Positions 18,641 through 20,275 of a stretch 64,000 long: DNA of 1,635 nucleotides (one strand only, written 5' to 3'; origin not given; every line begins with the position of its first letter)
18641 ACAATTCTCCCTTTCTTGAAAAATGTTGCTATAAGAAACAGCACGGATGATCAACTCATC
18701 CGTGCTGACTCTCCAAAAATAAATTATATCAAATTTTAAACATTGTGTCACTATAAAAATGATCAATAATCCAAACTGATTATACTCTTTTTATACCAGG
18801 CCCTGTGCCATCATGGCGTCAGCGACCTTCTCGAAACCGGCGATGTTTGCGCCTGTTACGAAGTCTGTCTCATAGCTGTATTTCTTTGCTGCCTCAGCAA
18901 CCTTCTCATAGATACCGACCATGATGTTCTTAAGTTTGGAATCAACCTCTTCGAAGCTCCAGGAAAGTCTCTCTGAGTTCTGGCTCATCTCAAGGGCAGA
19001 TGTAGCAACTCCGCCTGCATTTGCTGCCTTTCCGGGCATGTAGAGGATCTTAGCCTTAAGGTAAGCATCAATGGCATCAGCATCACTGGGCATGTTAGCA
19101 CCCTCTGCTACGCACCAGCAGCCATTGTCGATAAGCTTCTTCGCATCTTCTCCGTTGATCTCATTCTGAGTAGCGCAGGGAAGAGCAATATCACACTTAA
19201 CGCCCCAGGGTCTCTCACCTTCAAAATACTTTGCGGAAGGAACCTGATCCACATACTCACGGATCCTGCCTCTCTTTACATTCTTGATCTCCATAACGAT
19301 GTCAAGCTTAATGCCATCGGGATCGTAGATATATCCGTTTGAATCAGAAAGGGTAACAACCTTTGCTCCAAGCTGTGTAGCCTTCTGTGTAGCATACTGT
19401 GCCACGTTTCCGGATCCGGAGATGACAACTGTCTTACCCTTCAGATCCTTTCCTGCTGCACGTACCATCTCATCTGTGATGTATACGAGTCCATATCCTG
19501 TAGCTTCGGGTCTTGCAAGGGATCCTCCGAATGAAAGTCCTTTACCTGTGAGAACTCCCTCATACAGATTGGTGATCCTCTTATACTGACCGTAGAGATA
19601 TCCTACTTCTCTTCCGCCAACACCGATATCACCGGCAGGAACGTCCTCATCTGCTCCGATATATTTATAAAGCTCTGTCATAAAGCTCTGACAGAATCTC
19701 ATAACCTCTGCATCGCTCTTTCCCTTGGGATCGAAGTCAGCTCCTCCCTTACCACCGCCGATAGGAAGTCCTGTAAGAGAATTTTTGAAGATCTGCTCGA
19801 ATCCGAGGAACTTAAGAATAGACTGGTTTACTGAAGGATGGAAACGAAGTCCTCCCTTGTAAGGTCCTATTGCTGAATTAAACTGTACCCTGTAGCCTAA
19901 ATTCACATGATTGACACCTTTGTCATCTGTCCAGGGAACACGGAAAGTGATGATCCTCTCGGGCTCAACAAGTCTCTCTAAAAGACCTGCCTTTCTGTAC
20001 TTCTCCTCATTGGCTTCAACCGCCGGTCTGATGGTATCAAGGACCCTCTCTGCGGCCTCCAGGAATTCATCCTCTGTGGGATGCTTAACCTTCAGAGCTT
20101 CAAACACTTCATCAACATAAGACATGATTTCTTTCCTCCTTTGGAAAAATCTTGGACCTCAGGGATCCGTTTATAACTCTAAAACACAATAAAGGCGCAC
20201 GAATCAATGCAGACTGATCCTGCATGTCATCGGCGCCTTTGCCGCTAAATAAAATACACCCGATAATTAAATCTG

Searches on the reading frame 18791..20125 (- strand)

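Call 82: search_protein_families(library=pfam, proteins=[window:18791-20125:-], max_evalue=0.00001)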
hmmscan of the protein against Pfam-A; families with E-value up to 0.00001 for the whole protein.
window:18791-20125:- (444 aa): 2 families
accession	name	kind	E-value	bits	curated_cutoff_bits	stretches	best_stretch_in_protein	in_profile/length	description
PF00208.27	ELFV_dehydrog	-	9e-97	323.9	23.4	1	200-442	1-241/241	Glutamate/Leucine/Phenylalanine/Valine dehydrogenase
PF02812.23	ELFV_dehydrog_N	-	1.7e-51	173.7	25.3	1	55-182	1-128/129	Glu/Leu/Phe/Val dehydrogenase, dimerisation domain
